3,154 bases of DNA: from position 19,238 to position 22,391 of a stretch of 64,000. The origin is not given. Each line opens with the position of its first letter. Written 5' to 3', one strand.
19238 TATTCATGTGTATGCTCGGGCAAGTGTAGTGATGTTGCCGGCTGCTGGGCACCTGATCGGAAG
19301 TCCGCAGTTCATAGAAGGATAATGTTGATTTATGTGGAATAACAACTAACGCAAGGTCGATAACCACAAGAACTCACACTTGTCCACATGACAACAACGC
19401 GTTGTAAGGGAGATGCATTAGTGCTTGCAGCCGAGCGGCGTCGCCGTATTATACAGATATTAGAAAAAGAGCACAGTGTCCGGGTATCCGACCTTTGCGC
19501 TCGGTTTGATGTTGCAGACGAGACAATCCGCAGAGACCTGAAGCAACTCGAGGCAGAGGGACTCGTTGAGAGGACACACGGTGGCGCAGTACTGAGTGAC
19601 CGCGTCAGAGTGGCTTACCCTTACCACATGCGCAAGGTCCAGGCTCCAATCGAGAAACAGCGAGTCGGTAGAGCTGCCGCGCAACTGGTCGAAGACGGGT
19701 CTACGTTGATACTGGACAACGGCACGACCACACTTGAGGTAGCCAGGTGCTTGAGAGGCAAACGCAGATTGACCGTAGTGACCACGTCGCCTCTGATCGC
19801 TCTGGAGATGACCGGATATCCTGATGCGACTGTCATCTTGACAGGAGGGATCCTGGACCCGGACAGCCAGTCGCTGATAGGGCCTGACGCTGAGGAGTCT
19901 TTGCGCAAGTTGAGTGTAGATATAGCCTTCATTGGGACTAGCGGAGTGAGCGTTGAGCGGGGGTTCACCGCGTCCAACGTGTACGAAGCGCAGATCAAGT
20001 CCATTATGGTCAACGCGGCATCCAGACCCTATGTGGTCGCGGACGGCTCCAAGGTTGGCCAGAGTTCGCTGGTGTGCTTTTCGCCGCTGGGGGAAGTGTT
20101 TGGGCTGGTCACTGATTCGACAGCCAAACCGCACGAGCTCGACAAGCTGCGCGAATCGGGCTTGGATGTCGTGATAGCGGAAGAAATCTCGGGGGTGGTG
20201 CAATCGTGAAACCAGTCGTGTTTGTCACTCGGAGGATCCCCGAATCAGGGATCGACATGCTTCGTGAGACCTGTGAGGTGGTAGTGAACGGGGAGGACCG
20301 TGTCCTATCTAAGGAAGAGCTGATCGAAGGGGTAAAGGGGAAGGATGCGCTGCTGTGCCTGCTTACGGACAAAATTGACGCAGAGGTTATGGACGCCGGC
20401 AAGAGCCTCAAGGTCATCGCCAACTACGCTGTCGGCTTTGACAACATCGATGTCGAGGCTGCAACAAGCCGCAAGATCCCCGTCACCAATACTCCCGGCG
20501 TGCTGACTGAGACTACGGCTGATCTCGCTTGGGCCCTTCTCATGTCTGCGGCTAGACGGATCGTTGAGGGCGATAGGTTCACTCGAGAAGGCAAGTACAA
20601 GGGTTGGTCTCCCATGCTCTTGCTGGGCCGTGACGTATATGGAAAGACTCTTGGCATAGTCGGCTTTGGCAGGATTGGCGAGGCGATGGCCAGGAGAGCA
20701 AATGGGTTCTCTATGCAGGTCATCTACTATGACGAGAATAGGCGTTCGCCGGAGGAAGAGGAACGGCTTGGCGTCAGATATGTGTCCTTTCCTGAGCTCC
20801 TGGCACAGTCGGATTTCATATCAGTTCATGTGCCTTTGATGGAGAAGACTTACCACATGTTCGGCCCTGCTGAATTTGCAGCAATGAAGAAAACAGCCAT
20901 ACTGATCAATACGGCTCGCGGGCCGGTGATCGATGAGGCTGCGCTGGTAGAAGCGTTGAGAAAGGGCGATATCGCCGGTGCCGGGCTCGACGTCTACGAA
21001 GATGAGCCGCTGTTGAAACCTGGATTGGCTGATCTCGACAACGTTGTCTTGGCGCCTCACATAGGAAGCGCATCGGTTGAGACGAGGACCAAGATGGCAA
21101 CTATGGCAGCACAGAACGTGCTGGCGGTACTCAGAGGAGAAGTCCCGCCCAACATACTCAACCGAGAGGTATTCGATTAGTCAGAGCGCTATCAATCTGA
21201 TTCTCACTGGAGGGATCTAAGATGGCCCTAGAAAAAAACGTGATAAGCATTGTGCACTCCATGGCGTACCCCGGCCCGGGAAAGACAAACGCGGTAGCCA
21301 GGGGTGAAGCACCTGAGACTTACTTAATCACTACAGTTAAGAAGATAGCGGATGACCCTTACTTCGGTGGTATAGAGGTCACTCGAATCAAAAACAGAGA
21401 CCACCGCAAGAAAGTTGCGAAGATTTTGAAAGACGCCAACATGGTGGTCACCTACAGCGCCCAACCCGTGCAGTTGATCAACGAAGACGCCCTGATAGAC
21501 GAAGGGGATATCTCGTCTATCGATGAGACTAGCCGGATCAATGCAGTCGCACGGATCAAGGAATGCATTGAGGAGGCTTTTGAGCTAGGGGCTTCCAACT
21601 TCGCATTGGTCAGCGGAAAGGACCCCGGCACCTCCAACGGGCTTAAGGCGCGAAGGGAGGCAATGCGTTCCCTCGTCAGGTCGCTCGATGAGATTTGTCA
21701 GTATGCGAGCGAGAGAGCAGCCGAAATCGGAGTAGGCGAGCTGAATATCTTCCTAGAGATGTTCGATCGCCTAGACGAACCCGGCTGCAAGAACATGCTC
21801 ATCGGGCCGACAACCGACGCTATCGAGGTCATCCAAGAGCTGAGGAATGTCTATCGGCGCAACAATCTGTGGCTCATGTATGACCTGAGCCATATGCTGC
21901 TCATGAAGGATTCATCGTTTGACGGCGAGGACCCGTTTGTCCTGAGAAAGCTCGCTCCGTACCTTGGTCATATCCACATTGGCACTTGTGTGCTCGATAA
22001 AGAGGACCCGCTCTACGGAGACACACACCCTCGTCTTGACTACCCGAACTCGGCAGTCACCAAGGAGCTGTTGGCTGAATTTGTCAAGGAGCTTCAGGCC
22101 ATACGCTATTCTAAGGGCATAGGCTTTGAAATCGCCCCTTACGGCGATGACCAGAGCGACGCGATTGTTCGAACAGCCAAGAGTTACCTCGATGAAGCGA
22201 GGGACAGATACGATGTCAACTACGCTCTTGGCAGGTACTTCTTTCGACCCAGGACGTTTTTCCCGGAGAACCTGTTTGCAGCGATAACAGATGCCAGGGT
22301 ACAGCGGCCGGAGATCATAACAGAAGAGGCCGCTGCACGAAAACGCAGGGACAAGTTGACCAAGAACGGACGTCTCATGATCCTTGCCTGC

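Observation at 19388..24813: DeoR-regulated sugar module built around a fused TIM-barrel isomerase / class I aldolase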

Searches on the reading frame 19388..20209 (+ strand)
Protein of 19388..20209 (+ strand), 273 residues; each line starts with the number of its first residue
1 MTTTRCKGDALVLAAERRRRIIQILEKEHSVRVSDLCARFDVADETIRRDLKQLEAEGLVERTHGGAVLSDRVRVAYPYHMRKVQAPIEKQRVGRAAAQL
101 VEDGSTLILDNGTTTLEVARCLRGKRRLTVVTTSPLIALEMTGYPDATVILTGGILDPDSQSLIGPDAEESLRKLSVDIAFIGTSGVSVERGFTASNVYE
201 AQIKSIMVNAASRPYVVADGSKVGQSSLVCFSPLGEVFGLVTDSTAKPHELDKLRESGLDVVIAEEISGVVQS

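Call 7: search_protein_families(library=pfam, proteins=[window:19388-20209:+], max_evalue=0.01)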
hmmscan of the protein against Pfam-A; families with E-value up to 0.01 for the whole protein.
window:19388-20209:+ (273 aa): 16 families
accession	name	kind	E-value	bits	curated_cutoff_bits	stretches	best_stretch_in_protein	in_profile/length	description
PF00455.28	DeoRC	-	3.6e-49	167.2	31.8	1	89-244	5-160/160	DeoR C terminal sensor domain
PF08220.18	HTH_DeoR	-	2.5e-18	66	21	1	17-71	1-55/57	DeoR-like helix-turn-helix domain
PF25213.1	HVO_A0261_N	-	3.9e-07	30.3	35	1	13-66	8-60/86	HVO_A0261 N-terminal domain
PF01022.26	HTH_5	-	6.1e-07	29.6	22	1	16-61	2-46/47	Bacterial regulatory protein, arsR family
PF08279.18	HTH_11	-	6.2e-07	29.6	25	1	17-59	1-45/55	HTH domain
PF00392.27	GntR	-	9.1e-07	28.9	27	1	18-68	10-62/64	Bacterial regulatory proteins, gntR family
PF12802.13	MarR_2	-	0.00011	22.7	27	1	25-63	14-53/61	MarR family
PF12840.13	HTH_20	-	0.00013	22.3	27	1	15-62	3-50/51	Helix-turn-helix domain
PF19187.6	HTH_PafC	-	0.00066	20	32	1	20-66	8-54/115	PafC helix-turn-helix domain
PF25212.1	HVO_A0114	-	0.00066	19.9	27.6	1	16-67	22-73/84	HVO_A0114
PF01047.28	MarR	-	0.00089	19.5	24.6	1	20-64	7-51/59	MarR family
PF08461.16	HTH_12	-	0.0016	18.8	21.4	0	41-71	29-60/66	Ribonuclease R winged-helix domain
PF09012.17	FeoC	-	0.0028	18.2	21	1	23-67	7-51/69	FeoC like transcriptional regulator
PF13412.12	HTH_24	-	0.0035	17.3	21.9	1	16-61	3-48/48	Winged helix-turn-helix DNA-binding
PF13545.12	HTH_Crp_2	-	0.0042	17.5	27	0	30-71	22-63/70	Crp-like helix-turn-helix domain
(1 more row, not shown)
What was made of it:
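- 19388..20209 (+): DeoR-family transcriptional regulator (probable repressor of the module; the start may be GTG 19421). Pfam HTH_DeoR 66 bits and DeoRC 167 bits (call 7).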

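Call 8: search_protein_families(library=ncbifam, proteins=[window:19388-20209:+], max_evalue=0.01)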
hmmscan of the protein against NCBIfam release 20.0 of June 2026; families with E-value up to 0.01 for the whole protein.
window:19388-20209:+ (273 aa): 28 families (the best 25 are shown)
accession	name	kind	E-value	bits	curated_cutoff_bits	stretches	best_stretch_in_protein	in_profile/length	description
NF041397.1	TranRegGlpR_Halo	equivalog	7.2e-65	219.1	300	1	13-262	2-250/253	HTH-type transcriptional regulator GlpR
NF040755.1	AgaR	equivalog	1.7e-57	194.5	260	1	14-264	4-256/256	transcriptional repressor AgaR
NF007316.0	PRK09802.1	equivalog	1.1e-52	179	351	1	8-266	8-269/269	DeoR family transcriptional regulator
NF007753.1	PRK10434.1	equivalog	2.8e-46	158.2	350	1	15-263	4-252/253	glucitol operon DNA-binding transcriptional repressor SrlR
NF040890.1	trans_reg_YgbI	equivalog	5.4e-41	140.8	400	1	14-264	3-252/253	DNA-binding transcriptional repressor YgbI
NF040887.2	trans_reg_YciT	exception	3.2e-34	118.6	450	1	16-263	3-245/246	DNA-binding transcriptional regulator YciT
NF008154.0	PRK10906.1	equivalog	4e-33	114.8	331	1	16-248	5-236/252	DeoR/GlpR family transcriptional regulator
NF007720.0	PRK10411.1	equivalog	2.7e-29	102.2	259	1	15-247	3-236/243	L-fucose operon activator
NF007961.0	PRK10681.1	equivalog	5.8e-28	98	244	1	15-250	6-239/252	DNA-binding transcriptional repressor DeoR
NF010034.0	PRK13509.1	equivalog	5.9e-28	97.9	244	1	15-263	4-250/251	HTH-type transcriptional regulator UlaR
NF033788.1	HTH_metalloreg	subfamily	2.1e-08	33.9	55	1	12-66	7-61/77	metalloregulator ArsR/SmtB family transcription factor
NF033789.1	repress_SdpR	subfamily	3.8e-05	23.5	100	1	13-66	5-57/79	autorepressor SdpR family transcription factor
NF041395.1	TranRegLrpA1_Halo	equivalog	0.00013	22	250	1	18-60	7-49/142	HTH-type transcriptional regulator LrpA1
NF008273.0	PRK11050.1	equivalog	0.00018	21.2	153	1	21-63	45-87/156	manganese-binding transcriptional regulator MntR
TIGR02325.1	C_P_lyase_phnF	equivalog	0.00027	20.5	156.8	1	35-83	37-85/238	phosphonate metabolism transcriptional regulator PhnF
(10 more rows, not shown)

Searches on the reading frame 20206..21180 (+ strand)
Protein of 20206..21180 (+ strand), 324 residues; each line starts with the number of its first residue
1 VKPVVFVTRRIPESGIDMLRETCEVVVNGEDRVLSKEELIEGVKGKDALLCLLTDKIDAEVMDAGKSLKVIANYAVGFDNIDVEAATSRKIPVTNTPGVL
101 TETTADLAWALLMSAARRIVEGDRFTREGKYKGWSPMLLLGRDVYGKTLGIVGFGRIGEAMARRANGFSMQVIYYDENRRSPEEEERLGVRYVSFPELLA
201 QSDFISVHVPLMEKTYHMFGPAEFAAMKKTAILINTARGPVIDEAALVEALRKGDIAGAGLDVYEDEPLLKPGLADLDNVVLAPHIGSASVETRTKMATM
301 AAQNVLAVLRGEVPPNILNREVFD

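Call 7: search_protein_families(library=pfam, proteins=[window:20206-21180:+], max_evalue=0.01)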
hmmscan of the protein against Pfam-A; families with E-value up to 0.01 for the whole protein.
window:20206-21180:+ (324 aa): 4 families
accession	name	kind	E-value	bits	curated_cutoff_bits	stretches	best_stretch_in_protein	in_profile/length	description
PF02826.25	2-Hacid_dh_C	-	9.1e-65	217.8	25.1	1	110-287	2-178/178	D-isomer specific 2-hydroxyacid dehydrogenase, NAD binding domain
PF00389.36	2-Hacid_dh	-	2.2e-34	118.5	24.6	1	5-319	1-134/134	D-isomer specific 2-hydroxyacid dehydrogenase, catalytic domain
PF07991.19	KARI_N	-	0.00078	19.5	20.6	1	146-212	4-71/165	Acetohydroxy acid isomeroreductase, NADPH-binding domain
PF03446.21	NAD_binding_2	-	0.0014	19.1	21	1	149-253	2-109/161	NAD binding domain of 6-phosphogluconate dehydrogenase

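Call 8: search_protein_families(library=ncbifam, proteins=[window:20206-21180:+], max_evalue=0.01)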
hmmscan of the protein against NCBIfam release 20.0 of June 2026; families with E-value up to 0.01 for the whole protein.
window:20206-21180:+ (324 aa): 25 families
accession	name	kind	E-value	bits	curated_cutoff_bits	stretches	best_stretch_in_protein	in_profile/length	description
NF009714.1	PRK13243.1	equivalog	1.8e-132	441.7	455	1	1-323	1-327/332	glyoxylate reductase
TIGR01327.1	PGDH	equivalog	5.5e-85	286.1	454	1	5-320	2-312/525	phosphoglycerate dehydrogenase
NF011938.0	PRK15409.1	equivalog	9.5e-83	277.9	492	1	1-322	1-322/324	glyoxylate/hydroxypyruvate reductase GhrB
NF008759.0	PRK11790.1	equivalog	8.9e-56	189.3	404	1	11-306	20-314/410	phosphoglycerate dehydrogenase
NF005069.0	PRK06487.1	equivalog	4e-55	187.1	448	1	37-312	40-314/320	2-hydroxyacid dehydrogenase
NF006263.0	PRK08410.1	equivalog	2.7e-52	178.1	389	1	16-310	16-308/311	D-2-hydroxyacid dehydrogenase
NF041369.1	Dhydh_Halo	equivalog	5.6e-45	153.9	400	1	71-312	59-298/305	D-2-hydroxyacid dehydrogenase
NF001309.0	PRK00257.1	equivalog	1.5e-42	145.9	434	2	141-310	111-279/379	4-phosphoerythronate dehydrogenase PdxB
NF005387.0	PRK06932.1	equivalog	3.9e-42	144.3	492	1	33-305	32-306/314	2-hydroxyacid dehydrogenase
NF000492.1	vanH_gen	exception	5e-39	134.2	540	1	67-267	66-255/312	D-lactate dehydrogenase VanH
NF005750.0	PRK07574.1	equivalog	1.1e-36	126.7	329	1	59-299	106-347/386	NAD-dependent formate dehydrogenase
NF005027.0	PRK06436.1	equivalog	6.5e-33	114.1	261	1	63-321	45-291/303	2-hydroxyacid dehydrogenase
NF000004.1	vanH-D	exception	1.1e-32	113.5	550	1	67-267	72-261/323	D-lactate dehydrogenase VanH-D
NF006374.0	PRK08605.1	subfamily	2.2e-32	112.4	356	1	21-270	22-269/332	D-lactate dehydrogenase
NF009127.0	PRK12480.1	equivalog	4.3e-32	111.4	579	1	24-267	25-264/330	D-lactate dehydrogenase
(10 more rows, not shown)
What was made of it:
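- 20206..21180 (+): D-2-hydroxyacid dehydrogenase of the glyoxylate/hydroxypyruvate reductase (GRHPR/GyaR) type. NF009714 glyoxylate reductase 441.7 bits against a cutoff of 455 (call 8).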

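Call 78: search_solved_structures(query=window:20206-21177:+, max_evalue=1e-40)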
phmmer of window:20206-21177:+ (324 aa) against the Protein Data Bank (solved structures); distinct sequences matched with E-value up to 1e-40: 67 (the best 60 are shown).
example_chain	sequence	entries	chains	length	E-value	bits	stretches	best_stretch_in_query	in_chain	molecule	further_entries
6bii_A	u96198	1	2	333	2.9e-109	368.2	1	1-323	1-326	Glyoxylate reductase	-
5aov_A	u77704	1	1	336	4e-107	361.1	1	1-323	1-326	GLYOXYLATE REDUCTASE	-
2dbq_A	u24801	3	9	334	1e-106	359.8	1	1-323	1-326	Glyoxylate reductase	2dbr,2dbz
2cuk_A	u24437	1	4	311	1.9e-84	286.6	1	5-316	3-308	glycerate dehydrogenase/glyoxylate reductase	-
9m0t_A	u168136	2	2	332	3.3e-82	279.3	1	1-318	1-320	Probable 2-ketogluconate reductase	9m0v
2gcg_A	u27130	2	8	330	7.3e-69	235.5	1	5-318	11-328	Glyoxylate reductase/hydroxypyruvate reductase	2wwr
2h1s_A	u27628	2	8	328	7.7e-69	235.4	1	5-318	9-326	Glyoxylate reductase/hydroxypyruvate reductase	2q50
1wwk_A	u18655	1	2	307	5.6e-68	232.6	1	5-311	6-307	phosphoglycerate dehydrogenase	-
1gdh_A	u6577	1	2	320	7.3e-67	228.9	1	4-308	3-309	D-GLYCERATE DEHYDROGENASE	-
4e5n_A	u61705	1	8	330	1.3e-61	211.6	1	2-320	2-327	Thermostable phosphite dehydrogenase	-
4e5k_A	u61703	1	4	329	1.4e-61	211.6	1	2-320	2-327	Phosphite dehydrogenase (thermostable variant)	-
9pr0_A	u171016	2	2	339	1.4e-61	211.5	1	2-320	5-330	Phosphonate dehydrogenase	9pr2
9pu6_A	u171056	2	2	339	2e-61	211.1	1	2-320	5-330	Phosphonate dehydrogenase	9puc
4nu6_A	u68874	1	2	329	3.6e-61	210.2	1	2-320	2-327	Phosphonate dehydrogenase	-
4e5p_A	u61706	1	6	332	1.2e-60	208.4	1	2-320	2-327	Thermostable phosphite dehydrogenase A176R variant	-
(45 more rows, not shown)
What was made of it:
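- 20206..21180 (+): Closest solved structures are the Pyrococcus GRHPRs 6bii, 5aov and 2dbq at 360-368 bits (call 78).
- On Glyoxylate/hydroxypyruvate reductase (GyaR, NF009714): The closest solved structures are Pyrococcus GRHPRs at 360-368 bits (call 78).
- (7) The dehydrogenase's closest solved relatives are Pyrococcus GRHPRs (call 78).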

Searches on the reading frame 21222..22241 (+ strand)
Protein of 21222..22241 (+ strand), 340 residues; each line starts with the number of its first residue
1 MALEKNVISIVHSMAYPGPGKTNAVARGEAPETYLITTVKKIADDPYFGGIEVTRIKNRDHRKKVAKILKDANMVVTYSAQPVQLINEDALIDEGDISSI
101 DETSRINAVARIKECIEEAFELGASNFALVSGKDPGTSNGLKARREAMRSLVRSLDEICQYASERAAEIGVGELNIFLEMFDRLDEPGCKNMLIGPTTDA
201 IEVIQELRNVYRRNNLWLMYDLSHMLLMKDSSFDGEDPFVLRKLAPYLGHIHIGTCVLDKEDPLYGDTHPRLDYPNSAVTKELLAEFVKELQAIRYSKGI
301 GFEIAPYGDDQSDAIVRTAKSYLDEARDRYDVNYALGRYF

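Call 36: search_protein_families(library=ncbifam, proteins=[window:21222-22241:+], max_evalue=0.00001)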
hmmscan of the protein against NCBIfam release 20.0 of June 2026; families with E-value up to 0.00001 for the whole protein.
window:21222-22241:+ (340 aa): 0 families

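Call 50: search_solved_structures(query=A2, max_evalue=0.1)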
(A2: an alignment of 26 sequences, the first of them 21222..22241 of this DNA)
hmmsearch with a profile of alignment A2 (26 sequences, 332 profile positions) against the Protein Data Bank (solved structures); distinct sequences matched with E-value up to 0.1: 57.
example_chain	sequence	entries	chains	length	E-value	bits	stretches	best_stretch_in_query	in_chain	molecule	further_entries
8xix_A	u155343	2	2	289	2e-10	43.4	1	91-250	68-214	D-tagatose 3-epimerase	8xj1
8xiv_A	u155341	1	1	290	2.1e-10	43.4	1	91-250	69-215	D-tagatose 3-epimerase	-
3wqo_A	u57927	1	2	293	4.2e-08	35.8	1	95-313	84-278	Uncharacterized protein MJ1311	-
2zvr_A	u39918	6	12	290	7.3e-08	35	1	91-248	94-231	Uncharacterized protein TM_0416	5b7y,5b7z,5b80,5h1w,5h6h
7erm_A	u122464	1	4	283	3.8e-07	32.7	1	106-249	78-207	D-tagatose 3-epimerase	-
7ern_A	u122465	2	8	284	3.9e-07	32.7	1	106-249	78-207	D-tagatose 3-epimerase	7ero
7vpf_A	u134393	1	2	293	1.4e-06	30.8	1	102-250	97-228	Xylose isomerase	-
2xin_A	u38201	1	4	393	5e-06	29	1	98-223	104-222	D-XYLOSE ISOMERASE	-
2xim_A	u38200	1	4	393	5.1e-06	29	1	98-223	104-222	D-XYLOSE ISOMERASE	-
1xim_A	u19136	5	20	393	5.2e-06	29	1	98-223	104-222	D-XYLOSE ISOMERASE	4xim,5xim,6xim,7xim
8xim_A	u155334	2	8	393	5.3e-06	28.9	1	98-223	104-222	D-XYLOSE ISOMERASE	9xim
5xin_A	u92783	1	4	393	5.4e-06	28.9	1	98-223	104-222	D-XYLOSE ISOMERASE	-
3xim_A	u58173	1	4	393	5.5e-06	28.9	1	98-223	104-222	D-XYLOSE ISOMERASE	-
6n98_A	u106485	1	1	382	7e-06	28.5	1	96-177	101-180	Xylose isomerase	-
3xin_A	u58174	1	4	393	9.8e-06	28.1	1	98-221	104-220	D-XYLOSE ISOMERASE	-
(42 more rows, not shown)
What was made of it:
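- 21222..22241 (+): N-terminal half of the fusion: divalent-metal TIM barrel of the xylose-isomerase-like (AP_endonuc_2) superfamily, a divergent clade. The profile is closest to ketose 3-epimerases and TM0416/IolO, E 2e-10 to 7e-8 (call 50).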
